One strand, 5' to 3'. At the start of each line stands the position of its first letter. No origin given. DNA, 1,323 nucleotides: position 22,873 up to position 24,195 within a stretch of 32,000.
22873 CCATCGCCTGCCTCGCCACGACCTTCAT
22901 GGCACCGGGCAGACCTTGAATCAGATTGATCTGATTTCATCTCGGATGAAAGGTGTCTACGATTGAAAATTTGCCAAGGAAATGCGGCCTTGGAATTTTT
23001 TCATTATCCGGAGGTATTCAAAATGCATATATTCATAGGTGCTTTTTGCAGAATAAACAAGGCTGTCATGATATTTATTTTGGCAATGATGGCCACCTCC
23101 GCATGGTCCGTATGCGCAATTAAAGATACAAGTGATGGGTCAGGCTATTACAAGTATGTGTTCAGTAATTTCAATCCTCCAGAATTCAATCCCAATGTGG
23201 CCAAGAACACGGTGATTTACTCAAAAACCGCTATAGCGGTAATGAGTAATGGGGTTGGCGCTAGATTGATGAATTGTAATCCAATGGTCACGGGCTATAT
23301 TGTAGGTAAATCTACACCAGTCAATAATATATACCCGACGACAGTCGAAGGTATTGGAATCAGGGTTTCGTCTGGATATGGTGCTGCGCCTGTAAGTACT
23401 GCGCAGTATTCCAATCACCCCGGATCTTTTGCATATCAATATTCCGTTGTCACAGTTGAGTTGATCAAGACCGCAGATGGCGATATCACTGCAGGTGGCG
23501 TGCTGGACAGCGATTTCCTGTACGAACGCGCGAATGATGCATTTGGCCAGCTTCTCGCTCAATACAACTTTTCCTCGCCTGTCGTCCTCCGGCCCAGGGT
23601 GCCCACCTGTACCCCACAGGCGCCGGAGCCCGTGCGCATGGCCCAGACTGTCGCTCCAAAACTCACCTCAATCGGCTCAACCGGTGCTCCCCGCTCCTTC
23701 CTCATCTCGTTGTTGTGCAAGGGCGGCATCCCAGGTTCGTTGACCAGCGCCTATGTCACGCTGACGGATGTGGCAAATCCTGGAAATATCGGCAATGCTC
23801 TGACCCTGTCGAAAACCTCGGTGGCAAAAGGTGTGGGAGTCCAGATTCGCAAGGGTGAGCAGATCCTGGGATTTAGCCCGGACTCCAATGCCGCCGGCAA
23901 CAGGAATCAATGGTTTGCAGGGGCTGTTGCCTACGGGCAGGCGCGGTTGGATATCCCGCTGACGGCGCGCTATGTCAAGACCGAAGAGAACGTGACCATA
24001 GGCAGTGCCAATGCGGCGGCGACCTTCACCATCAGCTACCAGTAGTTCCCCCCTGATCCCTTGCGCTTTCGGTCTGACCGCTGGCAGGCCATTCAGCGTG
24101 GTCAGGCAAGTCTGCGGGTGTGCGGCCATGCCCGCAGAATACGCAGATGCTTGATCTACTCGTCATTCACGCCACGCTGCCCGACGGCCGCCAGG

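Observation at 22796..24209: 85-nt direct duplication of the codA 5' end brackets a 1.24-kb single-gene insertion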

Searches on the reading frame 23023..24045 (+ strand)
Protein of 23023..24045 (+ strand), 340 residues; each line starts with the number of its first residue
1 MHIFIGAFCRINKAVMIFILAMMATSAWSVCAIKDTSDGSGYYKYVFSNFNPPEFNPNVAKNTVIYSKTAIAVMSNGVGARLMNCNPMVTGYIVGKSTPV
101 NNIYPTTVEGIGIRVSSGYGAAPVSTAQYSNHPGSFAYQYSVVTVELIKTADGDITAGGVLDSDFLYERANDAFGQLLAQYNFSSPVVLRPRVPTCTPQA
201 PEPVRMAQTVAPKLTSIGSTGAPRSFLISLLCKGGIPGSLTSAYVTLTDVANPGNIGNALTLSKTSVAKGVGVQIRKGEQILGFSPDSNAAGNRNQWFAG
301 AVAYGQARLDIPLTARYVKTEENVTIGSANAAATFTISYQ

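Call 7: search_protein_families(library=pfam, proteins=[window:23023-24045:+], max_evalue=0.01)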
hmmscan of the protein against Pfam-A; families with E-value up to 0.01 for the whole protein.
window:23023-24045:+ (340 aa): 2 families
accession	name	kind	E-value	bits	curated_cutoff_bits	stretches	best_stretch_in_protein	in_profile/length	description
PF00419.26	Fimbrial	-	2.8e-16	60.6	25.6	1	183-340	3-151/151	Fimbrial protein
PF22003.2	MrkDrd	-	2.2e-08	34.5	27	1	94-161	52-117/142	MrkD-like receptor binding domain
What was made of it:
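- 23023..24045 (+): Orphan two-domain chaperone-usher tip-adhesin gene: signal peptide, MrkD-like receptor-binding domain and pilin domain. PF22003, 34.5 bits (cut-off 27), and PF00419, 60.6 bits (cut-off 25.6) (call 7).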

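Call 13: find_encoding_contigs(protein=window:23023-24045:+, flank=10000, max_places=10)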
Protein window:23023-24045:+ (340 aa): 3 contigs read that carry it; 1 place shown.
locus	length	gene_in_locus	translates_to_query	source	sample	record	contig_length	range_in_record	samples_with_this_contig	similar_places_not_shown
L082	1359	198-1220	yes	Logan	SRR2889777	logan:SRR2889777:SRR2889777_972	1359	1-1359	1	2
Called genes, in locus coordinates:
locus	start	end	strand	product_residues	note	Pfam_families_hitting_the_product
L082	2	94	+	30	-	?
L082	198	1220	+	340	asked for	PF22003:MrkDrd, PF00419:Fimbrial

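Call 28: find_homologous_proteins(query=window:23023-24045:+, max_evalue=0.001)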
Query window:23023-24045:+ (340 aa): 70 proteins with E <= 0.001 among 2338 candidates.
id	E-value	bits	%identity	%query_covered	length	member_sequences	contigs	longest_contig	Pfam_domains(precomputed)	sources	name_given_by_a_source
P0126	1.5e-221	752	100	100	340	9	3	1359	PF00419.27,PF22003.3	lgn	-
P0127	1.7e-206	703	93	100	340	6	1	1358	PF00419.27,PF22003.3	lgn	-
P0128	2.6e-202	689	91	100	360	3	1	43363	PF00419.27,PF22003.3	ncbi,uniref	ncbi:fimbrial protein [Delftia acidovorans]|uniref:fimbrial protein n=1 Tax=Delftia acidovorans TaxI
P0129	1.7e-200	683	91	100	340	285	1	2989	PF00419.27,PF22003.3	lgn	-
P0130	1.8e-200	683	91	100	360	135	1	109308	PF00419.27,PF22003.3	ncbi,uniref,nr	ncbi:fimbrial protein [Delftia acidovorans]|uniref:fimbrial protein n=1 Tax=Delftia acidovorans TaxI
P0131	3.5e-191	653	91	96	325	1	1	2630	PF00419.27,PF22003.3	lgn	-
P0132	7.4e-183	625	86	97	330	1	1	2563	PF00419.27,PF22003.3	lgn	-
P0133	1.2e-130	454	92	67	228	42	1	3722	PF00419.27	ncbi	-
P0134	8.6e-74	267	46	96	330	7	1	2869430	PF00419.27,PF22003.3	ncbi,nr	ncbi:fimbrial protein [Burkholderia cenocepacia]|nr:fimbrial protein [Burkholderia cenocepacia]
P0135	1.7e-73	266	47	95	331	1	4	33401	PF00419.27,PF22003.3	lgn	-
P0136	7.5e-73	264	45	96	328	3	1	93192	PF00419.27,PF22003.3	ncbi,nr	ncbi:fimbrial protein [Burkholderia cenocepacia]|nr:fimbrial protein [Burkholderia cenocepacia]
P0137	2.5e-72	262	47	95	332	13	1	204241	PF00419.27,PF22003.3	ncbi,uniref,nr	ncbi:type 1 fimbrial protein [Burkholderia cenocepacia]|uniref:fimbrial protein n=1 Tax=Burkholderia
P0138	2.6e-72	262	47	94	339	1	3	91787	PF00419.27,PF22003.3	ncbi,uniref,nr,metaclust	ncbi:fimbrial protein [Burkholderia ubonensis]|uniref:Fimbrial protein n=2 Tax=Burkholderia ubonensi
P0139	8.3e-72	260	45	95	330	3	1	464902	PF00419.27,PF22003.3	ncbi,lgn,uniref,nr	ncbi:fimbrial protein [Burkholderia sp.]|uniref:fimbrial protein n=1 Tax=Burkholderia sp. TaxID=3677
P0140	1.2e-71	260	44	100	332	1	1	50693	PF00419.27,PF22003.3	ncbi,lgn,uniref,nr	ncbi:fimbrial protein [Burkholderia arboris]|uniref:fimbrial protein n=1 Tax=Burkholderia arboris Ta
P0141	1.4e-71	260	47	95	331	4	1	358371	PF00419.27,PF22003.3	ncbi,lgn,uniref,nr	ncbi:fimbrial protein [Burkholderia cenocepacia]|uniref:fimbrial protein n=1 Tax=Burkholderia cenoce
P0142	4.3e-71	258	47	90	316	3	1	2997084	PF00419.27,PF22003.3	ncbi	ncbi:fimbrial protein [Burkholderia cenocepacia]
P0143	7.9e-71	257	44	95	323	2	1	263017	PF00419.27,PF22003.3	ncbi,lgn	-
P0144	1.3e-70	256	46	94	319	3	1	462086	PF00419.27,PF22003.3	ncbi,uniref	ncbi:fimbrial protein [Burkholderia ubonensis]|uniref:fimbrial protein n=1 Tax=Burkholderia ubonensi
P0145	2.3e-70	256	45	94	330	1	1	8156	PF00419.27,PF22003.3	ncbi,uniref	ncbi:fimbrial protein [Burkholderia sp. SIMBA_062]|uniref:fimbrial protein n=1 Tax=Burkholderia sp. 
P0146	2.1e-68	249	44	100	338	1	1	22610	PF00419.27,PF22003.3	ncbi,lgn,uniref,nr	ncbi:fimbrial protein [Burkholderia sp. Tr-20390]|uniref:fimbrial protein n=1 Tax=Burkholderia sp. T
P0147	3.7e-68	248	46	90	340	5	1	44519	PF00419.27,PF22003.3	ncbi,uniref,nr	ncbi:fimbrial protein [Burkholderia cenocepacia]|uniref:fimbrial protein n=1 Tax=Burkholderia cenoce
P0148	8.7e-68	247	42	97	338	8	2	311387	PF00419.27,PF22003.3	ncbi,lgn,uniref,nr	ncbi:fimbrial protein [Burkholderia cepacia]|uniref:fimbrial protein n=1 Tax=Burkholderia cepacia Ta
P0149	1.2e-67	247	43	95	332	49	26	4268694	PF00419.27,PF22003.3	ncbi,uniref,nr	ncbi:fimbrial protein [Burkholderia gladioli]|uniref:fimbrial protein n=1 Tax=Burkholderia gladioli 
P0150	1.6e-62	230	42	100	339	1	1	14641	PF00419.27,PF22003.3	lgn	-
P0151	1.7e-62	230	41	97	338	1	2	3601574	PF00419.27,PF22003.3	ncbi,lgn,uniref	ncbi:fimbrial protein [Burkholderia sp. LMG 32019]|uniref:fimbrial protein n=1 Tax=Burkholderia sp. 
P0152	5.4e-62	228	40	98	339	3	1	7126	PF00419.27,PF22003.3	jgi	jgi:type 1 fimbria pilin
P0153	1.0e-61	227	41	97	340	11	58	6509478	PF00419.27,PF22003.3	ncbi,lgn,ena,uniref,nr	ncbi:fimbrial protein [Pseudomonas aeruginosa]|uniref:fimbrial protein n=1 Tax=Pseudomonas aeruginos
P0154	1.9e-61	226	40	100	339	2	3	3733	PF00419.27,PF22003.3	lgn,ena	-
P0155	1.9e-61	226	47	76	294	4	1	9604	PF00419.27,PF22003.3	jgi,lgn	-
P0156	2.0e-61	226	41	96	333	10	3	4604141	PF00419.27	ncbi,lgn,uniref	ncbi:fimbrial protein [Burkholderia gladioli]|uniref:fimbrial protein n=1 Tax=Burkholderia gladioli 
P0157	1.1e-57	214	39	100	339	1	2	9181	PF00419.27,PF22003.3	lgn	-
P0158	2.1e-53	200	40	96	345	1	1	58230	PF00419.27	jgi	jgi:type 1 fimbria pilin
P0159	4.4e-48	182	38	98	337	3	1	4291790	PF00419.27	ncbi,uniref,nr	ncbi:fimbrial protein [Aquitalea sp. USM4]|uniref:fimbrial protein n=1 Tax=Aquitalea sp. USM4 TaxID=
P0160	3.5e-47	179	39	95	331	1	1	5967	PF00419.27,PF22003.3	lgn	-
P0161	9.4e-46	175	36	97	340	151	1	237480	PF00419.27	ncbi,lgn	ncbi:MAG: fimbrial protein [Delftia tsuruhatensis]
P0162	2.4e-44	170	37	97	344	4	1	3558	PF00419.27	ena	-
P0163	5.9e-44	169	36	97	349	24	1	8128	PF00419.27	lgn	-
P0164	2.4e-43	167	38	97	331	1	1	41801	PF00419.27,PF22003.3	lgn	-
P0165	6.6e-41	159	43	70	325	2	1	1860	PF00419.27,PF22003.3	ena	-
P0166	4.3e-40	156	39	86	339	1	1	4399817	PF00419.27,PF22003.3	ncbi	ncbi:fimbrial protein [Cupriavidus sp. PET2-C1]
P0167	4.5e-40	156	35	85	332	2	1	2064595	PF00419.27,PF22003.3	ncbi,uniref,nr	ncbi:fimbrial protein [Burkholderia cenocepacia]|uniref:fimbrial protein n=1 Tax=Burkholderia cenoce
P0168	1.3e-39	154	38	85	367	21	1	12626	PF00419.27,PF22003.3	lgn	-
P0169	4.2e-39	153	35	96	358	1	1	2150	PF00419.27,PF22003.3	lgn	-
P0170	1.9e-38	151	41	75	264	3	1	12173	PF00419.27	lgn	-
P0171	3.6e-38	150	34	97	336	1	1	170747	PF00419.27,PF22003.3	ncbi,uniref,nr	ncbi:fimbrial protein [Burkholderia stagnalis]|uniref:fimbrial protein n=1 Tax=Burkholderia stagnali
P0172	4.3e-38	150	34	98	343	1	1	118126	PF00419.27,PF22003.3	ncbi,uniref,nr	ncbi:fimbrial protein [Burkholderia stagnalis]|uniref:fimbrial protein n=1 Tax=Burkholderia stagnali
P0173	1.5e-37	148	35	85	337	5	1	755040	PF00419.27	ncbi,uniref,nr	ncbi:fimbrial protein [Burkholderia contaminans]|uniref:fimbrial protein n=1 Tax=Burkholderia contam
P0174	1.6e-37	148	41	70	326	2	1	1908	PF00419.27,PF22003.3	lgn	-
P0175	5.7e-37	146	40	70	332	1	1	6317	PF00419.27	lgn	-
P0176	9.4e-37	145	35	94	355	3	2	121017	PF00419.27,PF22003.3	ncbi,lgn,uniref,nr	ncbi:fimbrial protein [Burkholderia ambifaria]|uniref:fimbrial protein n=1 Tax=Burkholderia ambifari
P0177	3.8e-36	143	36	84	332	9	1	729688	PF00419.27,PF22003.3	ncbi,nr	ncbi:Pilin (type 1 fimbria component protein) [Pseudomonas sp. NFACC41-3]|nr:Pilin (type 1 fimbria c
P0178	2.0e-34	138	37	96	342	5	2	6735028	PF00419.27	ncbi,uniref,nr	ncbi:fimbrial protein [Pseudomonas chlororaphis subsp. aurantiaca]|uniref:Type 1 fimbrial protein n=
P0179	2.2e-34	137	42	58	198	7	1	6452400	PF00419.27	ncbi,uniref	ncbi:fimbrial protein [Pseudomonas aeruginosa]|uniref:fimbrial protein n=1 Tax=Pseudomonas aeruginos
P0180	1.5e-33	135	38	70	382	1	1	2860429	PF00419.27,PF22003.3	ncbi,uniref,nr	ncbi:fimbrial protein [Burkholderia sp. AU15512]|uniref:fimbrial protein n=1 Tax=Burkholderia sp. AU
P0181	3.4e-32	130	32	92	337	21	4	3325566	PF00419.27,PF22003.3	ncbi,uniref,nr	ncbi:fimbrial protein [Burkholderia cepacia]|uniref:fimbrial protein n=1 Tax=Burkholderia cepacia Ta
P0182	3.8e-32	130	39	70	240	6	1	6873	PF00419.27,PF22003.3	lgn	-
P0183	4.2e-32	130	41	70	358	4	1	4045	PF00419.27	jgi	jgi:type 1 fimbria pilin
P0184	1.1e-31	128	34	84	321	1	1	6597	PF00419.27,PF22003.3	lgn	-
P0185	2.4e-30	124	56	36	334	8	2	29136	PF00419.27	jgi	jgi:type 1 fimbria pilin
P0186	4.6e-28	117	37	76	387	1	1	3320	PF00419.27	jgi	jgi:type 1 fimbria pilin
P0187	6.5e-28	116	46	43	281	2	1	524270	PF00419.27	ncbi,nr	ncbi:hypothetical protein DBR37_14115 [Herminiimonas sp. KBW02]|nr:hypothetical protein DBR37_14115 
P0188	1.8e-27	115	39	68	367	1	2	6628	PF00419.27,PF22003.3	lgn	-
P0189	2.3e-20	91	45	42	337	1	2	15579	PF00419.27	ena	-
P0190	2.9e-20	91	46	40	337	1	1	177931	PF00419.27,PF22003.3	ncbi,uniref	ncbi:fimbrial protein [Burkholderia ubonensis]|uniref:fimbrial protein n=1 Tax=Burkholderia ubonensi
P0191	6.0e-20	90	44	42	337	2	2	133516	PF00419.27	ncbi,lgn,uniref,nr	ncbi:hypothetical protein CJO66_22975 [Burkholderia ubonensis]|uniref:fimbrial protein n=1 Tax=Burkh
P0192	9.6e-20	89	44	42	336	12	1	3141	PF00419.27,PF22003.3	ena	-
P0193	9.1e-18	83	42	42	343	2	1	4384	PF00419.27,PF22003.3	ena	-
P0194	1.4e-12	66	35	70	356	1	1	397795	PF00419.27,PF22003.3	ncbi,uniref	ncbi:hypothetical protein PQQ52_07035 [Paraburkholderia sediminicola]|uniref:fimbrial protein n=1 Ta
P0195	1.3e-5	43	37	42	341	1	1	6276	PF00419.27,PF22003.3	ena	-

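Call 29: find_encoding_contigs(protein=P0134, flank=8000, max_places=2)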
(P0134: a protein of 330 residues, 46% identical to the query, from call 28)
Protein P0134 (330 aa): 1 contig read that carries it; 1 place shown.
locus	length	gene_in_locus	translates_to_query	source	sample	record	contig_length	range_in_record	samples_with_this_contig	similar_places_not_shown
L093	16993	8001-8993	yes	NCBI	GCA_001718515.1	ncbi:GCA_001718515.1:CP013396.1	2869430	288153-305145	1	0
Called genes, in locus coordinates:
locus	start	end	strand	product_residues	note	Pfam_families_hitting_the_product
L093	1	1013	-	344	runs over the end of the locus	PF00419:Fimbrial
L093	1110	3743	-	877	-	PF13954:PapC_N, PF00577:Usher, PF13953:PapC_C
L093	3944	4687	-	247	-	PF00345:PapD_N, PF02753:PapD_C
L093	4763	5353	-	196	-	PF16970:FimA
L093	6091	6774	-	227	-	PF00419:Fimbrial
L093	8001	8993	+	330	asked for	PF22003:MrkDrd, PF00419:Fimbrial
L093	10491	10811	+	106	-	-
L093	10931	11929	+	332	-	PF22003:MrkDrd, PF00419:Fimbrial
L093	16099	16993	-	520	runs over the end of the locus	PF07244:POTRA (faint), PF08479:POTRA_2, PF03865:ShlB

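Call 30: find_encoding_contigs(protein=P0161, flank=8000, max_places=2)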
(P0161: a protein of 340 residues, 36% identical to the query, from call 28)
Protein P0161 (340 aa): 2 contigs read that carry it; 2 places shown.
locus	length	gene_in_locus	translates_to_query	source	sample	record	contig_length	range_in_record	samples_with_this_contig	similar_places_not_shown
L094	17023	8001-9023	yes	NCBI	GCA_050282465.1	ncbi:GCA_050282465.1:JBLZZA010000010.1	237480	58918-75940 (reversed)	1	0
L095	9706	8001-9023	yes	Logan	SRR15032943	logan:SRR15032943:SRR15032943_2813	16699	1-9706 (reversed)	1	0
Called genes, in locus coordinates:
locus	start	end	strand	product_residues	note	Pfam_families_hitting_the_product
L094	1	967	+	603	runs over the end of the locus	-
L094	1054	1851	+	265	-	PF08282:Hydrolase_3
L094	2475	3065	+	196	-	PF00419:Fimbrial, PF16970:FimA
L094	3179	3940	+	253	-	PF00345:PapD_N, PF02753:PapD_C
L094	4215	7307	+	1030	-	PF13954:PapC_N, PF00577:Usher, PF13953:PapC_C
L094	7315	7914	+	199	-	PF00419:Fimbrial (weak)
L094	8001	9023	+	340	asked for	PF00419:Fimbrial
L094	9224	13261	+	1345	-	PF21775:PutA_1st, PF18327:PRODH, PF14850:Pro_dh-DNA_bdg, PF01619:Pro_dh, PF00171:Aldedh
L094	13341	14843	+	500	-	PF00474:SSF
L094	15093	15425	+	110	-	PF13744:HTH_37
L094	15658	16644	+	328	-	PF03480:DctP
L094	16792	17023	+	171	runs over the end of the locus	PF04290:DctQ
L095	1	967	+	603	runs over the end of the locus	-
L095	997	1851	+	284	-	PF08282:Hydrolase_3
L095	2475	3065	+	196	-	PF00419:Fimbrial, PF16970:FimA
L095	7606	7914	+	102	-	PF00419:Fimbrial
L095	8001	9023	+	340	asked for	PF00419:Fimbrial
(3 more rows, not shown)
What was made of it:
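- On Chaperone-usher tip adhesin: A complete operon with a 36%-identical adhesin exists elsewhere in Delftia (L094, call 30), and Burkholderia homologues sit beside such an operon (call 29).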

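Call 50: search_protein_families(library=ncbifam, proteins=[window:23023-24045:+], max_evalue=0.001)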
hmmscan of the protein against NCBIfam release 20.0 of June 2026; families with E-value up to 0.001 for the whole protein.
window:23023-24045:+ (340 aa): 7 families
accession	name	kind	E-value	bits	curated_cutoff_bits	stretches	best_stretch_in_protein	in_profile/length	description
NF052362.1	FimF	equivalog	5.5e-06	26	200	1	204-340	48-175/175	type 1 fimbrial adaptor subunit FimF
NF011820.0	PRK15292.1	equivalog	5.8e-06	25.8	277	1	311-339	337-365/366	type 1 fimbrial protein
NF011741.1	PRK15194.1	equivalog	1.2e-05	25.3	140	1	199-339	52-184/185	type 1 fimbrial major subunit FimA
NF011817.0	PRK15289.1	equivalog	4.5e-05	23.3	203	1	214-340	71-189/190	chaperone-usher fimbrial major subunit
NF011828.0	PRK15300.1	equivalog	0.00012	22.1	229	1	214-339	61-178/179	fimbrial protein StiA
NF007402.0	PRK09934.1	equivalog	0.00028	20.7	168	1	211-339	58-170/171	fimbria assembly protein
NF011752.0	PRK15205.1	equivalog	0.00071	19.5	169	0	204-340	52-176/176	long polar fimbrial protein LpfE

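Call 51: search_protein_families(library=padloc, proteins=[window:23023-24045:+], max_evalue=0.01)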
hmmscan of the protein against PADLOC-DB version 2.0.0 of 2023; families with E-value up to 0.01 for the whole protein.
window:23023-24045:+ (340 aa): 0 families
